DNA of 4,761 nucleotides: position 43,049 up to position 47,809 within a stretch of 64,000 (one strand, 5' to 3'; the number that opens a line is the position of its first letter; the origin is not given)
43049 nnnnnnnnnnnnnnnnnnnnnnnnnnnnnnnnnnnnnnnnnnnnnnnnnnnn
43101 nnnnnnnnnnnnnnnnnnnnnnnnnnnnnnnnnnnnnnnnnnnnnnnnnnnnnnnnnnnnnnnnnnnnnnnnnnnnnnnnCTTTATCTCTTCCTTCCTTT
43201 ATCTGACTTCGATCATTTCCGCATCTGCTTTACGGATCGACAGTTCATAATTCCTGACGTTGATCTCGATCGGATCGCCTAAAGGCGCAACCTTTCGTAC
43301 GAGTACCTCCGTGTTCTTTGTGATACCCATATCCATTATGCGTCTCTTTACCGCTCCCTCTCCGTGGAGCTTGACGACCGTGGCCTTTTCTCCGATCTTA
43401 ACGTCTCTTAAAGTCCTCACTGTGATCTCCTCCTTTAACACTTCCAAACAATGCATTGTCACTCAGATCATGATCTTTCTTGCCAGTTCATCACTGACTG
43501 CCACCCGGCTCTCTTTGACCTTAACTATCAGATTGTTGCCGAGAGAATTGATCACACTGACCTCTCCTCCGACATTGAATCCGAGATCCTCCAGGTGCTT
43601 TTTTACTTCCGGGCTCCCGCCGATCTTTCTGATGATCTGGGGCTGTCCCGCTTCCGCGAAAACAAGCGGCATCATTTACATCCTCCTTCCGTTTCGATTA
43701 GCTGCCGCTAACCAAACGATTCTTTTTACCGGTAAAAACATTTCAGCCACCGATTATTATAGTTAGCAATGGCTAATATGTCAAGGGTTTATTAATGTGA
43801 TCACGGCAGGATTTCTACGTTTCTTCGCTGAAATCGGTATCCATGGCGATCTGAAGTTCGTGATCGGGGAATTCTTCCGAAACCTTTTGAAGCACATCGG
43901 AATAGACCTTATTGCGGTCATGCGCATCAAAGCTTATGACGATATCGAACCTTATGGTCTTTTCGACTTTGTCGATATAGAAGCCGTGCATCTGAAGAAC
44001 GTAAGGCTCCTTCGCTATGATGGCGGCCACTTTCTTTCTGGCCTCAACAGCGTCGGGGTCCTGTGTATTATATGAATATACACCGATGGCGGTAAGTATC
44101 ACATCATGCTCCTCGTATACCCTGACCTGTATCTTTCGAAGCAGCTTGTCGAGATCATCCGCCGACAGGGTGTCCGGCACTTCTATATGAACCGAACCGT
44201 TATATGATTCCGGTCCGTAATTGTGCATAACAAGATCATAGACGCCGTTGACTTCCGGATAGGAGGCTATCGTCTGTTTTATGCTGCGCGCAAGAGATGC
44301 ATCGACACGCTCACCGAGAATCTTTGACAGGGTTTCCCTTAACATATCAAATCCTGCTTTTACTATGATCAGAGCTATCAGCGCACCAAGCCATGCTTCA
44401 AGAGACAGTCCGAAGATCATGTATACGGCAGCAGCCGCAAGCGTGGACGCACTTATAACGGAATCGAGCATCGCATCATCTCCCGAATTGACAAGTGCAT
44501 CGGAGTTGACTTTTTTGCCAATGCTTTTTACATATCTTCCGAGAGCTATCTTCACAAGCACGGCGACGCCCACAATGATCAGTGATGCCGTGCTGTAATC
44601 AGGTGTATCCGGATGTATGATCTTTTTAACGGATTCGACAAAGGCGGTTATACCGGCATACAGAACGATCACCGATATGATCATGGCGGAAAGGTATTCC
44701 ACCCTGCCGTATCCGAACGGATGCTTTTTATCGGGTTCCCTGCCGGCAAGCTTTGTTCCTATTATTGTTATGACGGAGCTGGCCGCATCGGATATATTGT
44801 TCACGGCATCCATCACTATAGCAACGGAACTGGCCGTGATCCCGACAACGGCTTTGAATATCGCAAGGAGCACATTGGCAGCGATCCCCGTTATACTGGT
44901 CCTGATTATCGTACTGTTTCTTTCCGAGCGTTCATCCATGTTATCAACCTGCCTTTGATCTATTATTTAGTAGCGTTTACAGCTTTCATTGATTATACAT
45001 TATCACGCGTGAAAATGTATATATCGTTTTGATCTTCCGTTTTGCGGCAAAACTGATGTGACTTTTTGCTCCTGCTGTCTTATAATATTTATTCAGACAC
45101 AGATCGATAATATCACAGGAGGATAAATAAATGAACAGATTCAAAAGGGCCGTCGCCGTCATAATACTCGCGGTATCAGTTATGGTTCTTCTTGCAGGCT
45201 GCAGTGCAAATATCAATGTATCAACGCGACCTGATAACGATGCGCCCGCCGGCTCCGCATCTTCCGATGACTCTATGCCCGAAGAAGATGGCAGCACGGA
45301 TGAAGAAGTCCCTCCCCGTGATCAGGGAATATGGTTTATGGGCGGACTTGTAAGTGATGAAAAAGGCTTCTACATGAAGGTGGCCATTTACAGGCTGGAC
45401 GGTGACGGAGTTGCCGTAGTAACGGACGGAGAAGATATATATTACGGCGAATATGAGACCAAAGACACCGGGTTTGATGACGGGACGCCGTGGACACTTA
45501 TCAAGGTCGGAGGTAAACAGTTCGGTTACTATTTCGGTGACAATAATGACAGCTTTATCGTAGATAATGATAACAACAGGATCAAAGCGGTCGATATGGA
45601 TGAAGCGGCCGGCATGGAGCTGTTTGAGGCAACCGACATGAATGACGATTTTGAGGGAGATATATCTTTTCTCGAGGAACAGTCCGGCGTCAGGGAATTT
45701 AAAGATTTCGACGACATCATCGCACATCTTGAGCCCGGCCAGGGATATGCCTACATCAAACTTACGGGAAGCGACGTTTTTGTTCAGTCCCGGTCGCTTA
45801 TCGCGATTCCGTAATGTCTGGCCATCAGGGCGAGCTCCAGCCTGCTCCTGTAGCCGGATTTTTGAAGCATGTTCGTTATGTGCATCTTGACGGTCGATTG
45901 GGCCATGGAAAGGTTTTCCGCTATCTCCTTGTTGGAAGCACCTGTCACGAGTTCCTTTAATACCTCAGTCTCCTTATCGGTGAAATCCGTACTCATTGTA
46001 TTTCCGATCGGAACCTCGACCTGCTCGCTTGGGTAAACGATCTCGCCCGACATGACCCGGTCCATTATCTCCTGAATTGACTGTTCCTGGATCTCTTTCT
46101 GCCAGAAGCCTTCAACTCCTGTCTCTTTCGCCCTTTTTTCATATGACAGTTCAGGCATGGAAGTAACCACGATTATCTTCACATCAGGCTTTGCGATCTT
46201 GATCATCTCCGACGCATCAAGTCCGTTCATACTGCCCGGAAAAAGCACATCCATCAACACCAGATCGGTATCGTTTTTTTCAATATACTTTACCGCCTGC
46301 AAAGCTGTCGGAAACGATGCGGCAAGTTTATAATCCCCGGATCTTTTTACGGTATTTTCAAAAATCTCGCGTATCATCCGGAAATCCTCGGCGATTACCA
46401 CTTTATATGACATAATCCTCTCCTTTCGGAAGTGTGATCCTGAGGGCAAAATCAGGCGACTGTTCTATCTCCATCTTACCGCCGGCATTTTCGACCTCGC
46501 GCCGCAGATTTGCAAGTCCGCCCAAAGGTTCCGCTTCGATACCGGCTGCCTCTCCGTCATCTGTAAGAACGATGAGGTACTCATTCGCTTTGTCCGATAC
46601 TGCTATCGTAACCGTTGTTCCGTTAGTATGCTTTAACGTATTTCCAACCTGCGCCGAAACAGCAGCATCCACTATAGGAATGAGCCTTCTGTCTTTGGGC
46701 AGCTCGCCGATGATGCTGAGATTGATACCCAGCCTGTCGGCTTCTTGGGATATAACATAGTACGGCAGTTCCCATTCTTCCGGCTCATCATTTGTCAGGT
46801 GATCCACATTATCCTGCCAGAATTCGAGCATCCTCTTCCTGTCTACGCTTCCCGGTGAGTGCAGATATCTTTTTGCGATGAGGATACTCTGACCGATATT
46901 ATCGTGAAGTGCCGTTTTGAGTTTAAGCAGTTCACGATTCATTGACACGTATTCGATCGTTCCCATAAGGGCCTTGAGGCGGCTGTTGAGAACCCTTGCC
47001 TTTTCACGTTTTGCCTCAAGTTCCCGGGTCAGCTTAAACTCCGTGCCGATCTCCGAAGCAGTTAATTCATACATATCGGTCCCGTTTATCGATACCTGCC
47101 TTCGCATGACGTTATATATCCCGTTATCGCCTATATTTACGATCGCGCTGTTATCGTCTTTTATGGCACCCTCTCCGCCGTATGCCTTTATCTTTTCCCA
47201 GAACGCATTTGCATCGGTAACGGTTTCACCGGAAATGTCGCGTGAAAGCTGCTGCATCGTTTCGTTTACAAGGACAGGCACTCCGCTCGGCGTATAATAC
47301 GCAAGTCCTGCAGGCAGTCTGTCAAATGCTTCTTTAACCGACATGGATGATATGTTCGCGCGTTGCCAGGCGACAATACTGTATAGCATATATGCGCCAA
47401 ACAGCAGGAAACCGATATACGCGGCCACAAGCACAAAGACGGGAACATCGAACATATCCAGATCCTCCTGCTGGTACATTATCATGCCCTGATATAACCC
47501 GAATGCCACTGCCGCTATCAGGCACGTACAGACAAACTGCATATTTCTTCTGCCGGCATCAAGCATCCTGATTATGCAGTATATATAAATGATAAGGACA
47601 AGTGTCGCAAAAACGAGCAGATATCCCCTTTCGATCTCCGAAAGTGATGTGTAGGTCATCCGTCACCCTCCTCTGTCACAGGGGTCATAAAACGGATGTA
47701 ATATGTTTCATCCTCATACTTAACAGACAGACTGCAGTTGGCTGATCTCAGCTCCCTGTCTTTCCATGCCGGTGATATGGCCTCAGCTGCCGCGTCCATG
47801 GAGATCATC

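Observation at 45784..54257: Six-gene operon: three paralogous-signal lipoproteins, a 7-TM pseudo-kinase, a histidine kinase and a LuxR regulator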

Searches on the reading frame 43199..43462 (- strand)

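Call 98: search_protein_families(library=pfam, proteins=[window:43199-43462:-], max_evalue=0.0001)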
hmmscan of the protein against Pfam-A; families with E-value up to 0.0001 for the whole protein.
window:43199-43462:- (87 aa): 1 family
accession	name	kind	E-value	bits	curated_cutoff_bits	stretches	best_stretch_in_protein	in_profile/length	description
PF04023.20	FeoA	-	6e-21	74.7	23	1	17-87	2-73/74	FeoA domain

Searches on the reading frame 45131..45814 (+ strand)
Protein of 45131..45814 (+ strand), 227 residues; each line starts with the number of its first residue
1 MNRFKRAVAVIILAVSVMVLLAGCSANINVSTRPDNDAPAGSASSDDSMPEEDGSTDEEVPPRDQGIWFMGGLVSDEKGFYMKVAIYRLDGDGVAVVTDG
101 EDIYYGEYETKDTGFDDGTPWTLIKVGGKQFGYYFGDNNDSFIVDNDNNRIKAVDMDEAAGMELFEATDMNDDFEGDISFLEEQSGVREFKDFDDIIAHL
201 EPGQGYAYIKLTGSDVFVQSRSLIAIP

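Call 3: search_protein_families(library=pfam, proteins=[window:45131-45814:+], max_evalue=0.1)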
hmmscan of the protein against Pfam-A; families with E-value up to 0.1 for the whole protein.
window:45131-45814:+ (227 aa): 1 family
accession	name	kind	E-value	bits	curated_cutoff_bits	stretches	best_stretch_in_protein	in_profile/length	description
PF24381.1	DUF7537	-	0.00066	19.7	31.7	1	12-58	4-48/258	Family of unknown function (DUF7537)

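Call 4: search_protein_families(library=ncbifam, proteins=[window:45131-45814:+], max_evalue=0.1)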
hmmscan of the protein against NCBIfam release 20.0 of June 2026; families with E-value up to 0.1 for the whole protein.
window:45131-45814:+ (227 aa): 2 families
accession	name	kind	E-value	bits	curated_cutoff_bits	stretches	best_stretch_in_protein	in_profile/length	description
NF033216.1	lipo_YgdI_YgdR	subfamily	0.0066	16.3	42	1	8-33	3-28/71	YgdI/YgdR family lipoprotein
NF049864.1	lipo_LppU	equivalog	0.033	14.1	135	1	3-53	3-54/199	LppU family putative lipoprotein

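Call 95: search_protein_families(library=padloc, proteins=[window:45131-45814:+], max_evalue=0.001)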
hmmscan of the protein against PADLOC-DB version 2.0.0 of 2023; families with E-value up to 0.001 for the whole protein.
window:45131-45814:+ (227 aa): 0 families

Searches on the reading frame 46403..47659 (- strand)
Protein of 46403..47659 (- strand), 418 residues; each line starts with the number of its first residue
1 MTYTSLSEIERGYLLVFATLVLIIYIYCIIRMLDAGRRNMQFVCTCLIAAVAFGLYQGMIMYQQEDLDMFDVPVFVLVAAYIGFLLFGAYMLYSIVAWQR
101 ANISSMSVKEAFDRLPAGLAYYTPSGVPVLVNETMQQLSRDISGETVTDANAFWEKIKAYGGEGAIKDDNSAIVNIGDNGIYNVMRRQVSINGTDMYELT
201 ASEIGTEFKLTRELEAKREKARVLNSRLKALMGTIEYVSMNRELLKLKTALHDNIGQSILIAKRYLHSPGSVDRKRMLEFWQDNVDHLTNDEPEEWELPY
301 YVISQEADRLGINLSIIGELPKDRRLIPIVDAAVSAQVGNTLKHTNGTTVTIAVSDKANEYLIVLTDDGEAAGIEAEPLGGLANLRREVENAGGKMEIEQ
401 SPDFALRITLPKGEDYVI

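Call 3: search_protein_families(library=pfam, proteins=[window:46403-47659:-], max_evalue=0.1)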
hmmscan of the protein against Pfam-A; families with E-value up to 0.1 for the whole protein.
window:46403-47659:- (418 aa): 1 family
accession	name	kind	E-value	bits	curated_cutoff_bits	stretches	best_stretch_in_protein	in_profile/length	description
PF02518.31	HATPase_c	-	0.0021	18.9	26.4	1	334-412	10-109/111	Histidine kinase-, DNA gyrase B-, and HSP90-like ATPase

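Call 4: search_protein_families(library=ncbifam, proteins=[window:46403-47659:-], max_evalue=0.1)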
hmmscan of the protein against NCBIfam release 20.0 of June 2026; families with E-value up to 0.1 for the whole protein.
window:46403-47659:- (418 aa): 4 families
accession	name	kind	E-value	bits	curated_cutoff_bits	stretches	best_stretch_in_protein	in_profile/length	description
NF008649.0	PRK11644.1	equivalog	1.8e-05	23.7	408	1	338-412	421-496/499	signal transduction histidine-protein kinase/phosphatase UhpB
NF052443.1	SensHisKinMctS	equivalog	0.0014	17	700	1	338-413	368-449/457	two-component system sensor histidine kinase MctS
NF052531.1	Strep_LiaS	equivalog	0.011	15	450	1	338-404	249-317/328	envelope stress sensor histidine kinase LiaS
NF008184.0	PRK10935.1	equivalog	0.088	11.4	553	0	338-404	480-549/565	nitrate/nitrite two-component system sensor histidine kinase NarQ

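Call 95: search_protein_families(library=padloc, proteins=[window:46403-47659:-], max_evalue=0.001)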
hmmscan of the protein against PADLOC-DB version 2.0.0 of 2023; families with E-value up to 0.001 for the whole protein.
window:46403-47659:- (418 aa): 0 families

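Call 97: search_solved_structures(query=A3, max_evalue=0.01)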
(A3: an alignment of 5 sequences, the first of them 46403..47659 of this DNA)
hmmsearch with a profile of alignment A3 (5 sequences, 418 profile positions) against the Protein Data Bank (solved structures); distinct sequences matched with E-value up to 0.01: 10.
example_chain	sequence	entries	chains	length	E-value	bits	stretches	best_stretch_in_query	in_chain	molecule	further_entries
4gt8_A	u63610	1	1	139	6.6e-08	35.2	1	337-409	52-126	Sensor protein vraS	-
8sbm_A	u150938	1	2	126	4.7e-07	32.4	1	326-402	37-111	GAF domain-containing protein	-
3zxo_A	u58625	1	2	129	7.3e-07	31.8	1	326-402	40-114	REDOX SENSOR HISTIDINE KINASE RESPONSE REGULATOR DEVS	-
3zxq_A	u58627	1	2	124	2e-06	30.4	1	330-402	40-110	HYPOXIA SENSOR HISTIDINE KINASE RESPONSE REGULATOR DOST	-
3ehg_A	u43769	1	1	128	1.6e-05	27.4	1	329-413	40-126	Sensor kinase (YocF protein)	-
3ehf_A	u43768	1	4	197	2.7e-05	26.6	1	330-413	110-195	Sensor kinase (YocF protein)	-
3gig_A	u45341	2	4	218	4.1e-05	26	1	329-413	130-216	Sensor histidine kinase desK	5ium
3gie_A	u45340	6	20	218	4.4e-05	25.9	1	330-413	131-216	Sensor histidine kinase desK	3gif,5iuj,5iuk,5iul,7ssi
3ehh_A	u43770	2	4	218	0.0002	23.8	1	329-413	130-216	Sensor kinase (YocF protein)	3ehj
7ssj_A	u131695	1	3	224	0.0004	22.8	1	329-413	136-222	Sensor histidine kinase DesK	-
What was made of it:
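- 46403..47659 (-): HK: three TM helices with very short loops, a PAS-like cytoplasmic region, and a HisKA_3-type DHp (LH252DNIGQ) plus CA domain (N340, DDG, GGLANLR). Its start overlaps the TM7 stop (ATGA). The profile hits the CA domains of VraS, DevS/DosT and DesK (call 97).
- On Classical two-component system, HisKA_3 (NarX/DesK/LiaS-type) kinase + NarL/LuxR regulator: The CA profile hits VraS, DevS, DosT and DesK at E 7e-8 to 4e-4 (call 97).
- Closest known: LiaFSR / VraTSR three-component envelope-stress systems of Firmicutes. Same: The HK profile hits VraS, and NCBIfam gives a weak LiaS match (calls 4, 97).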
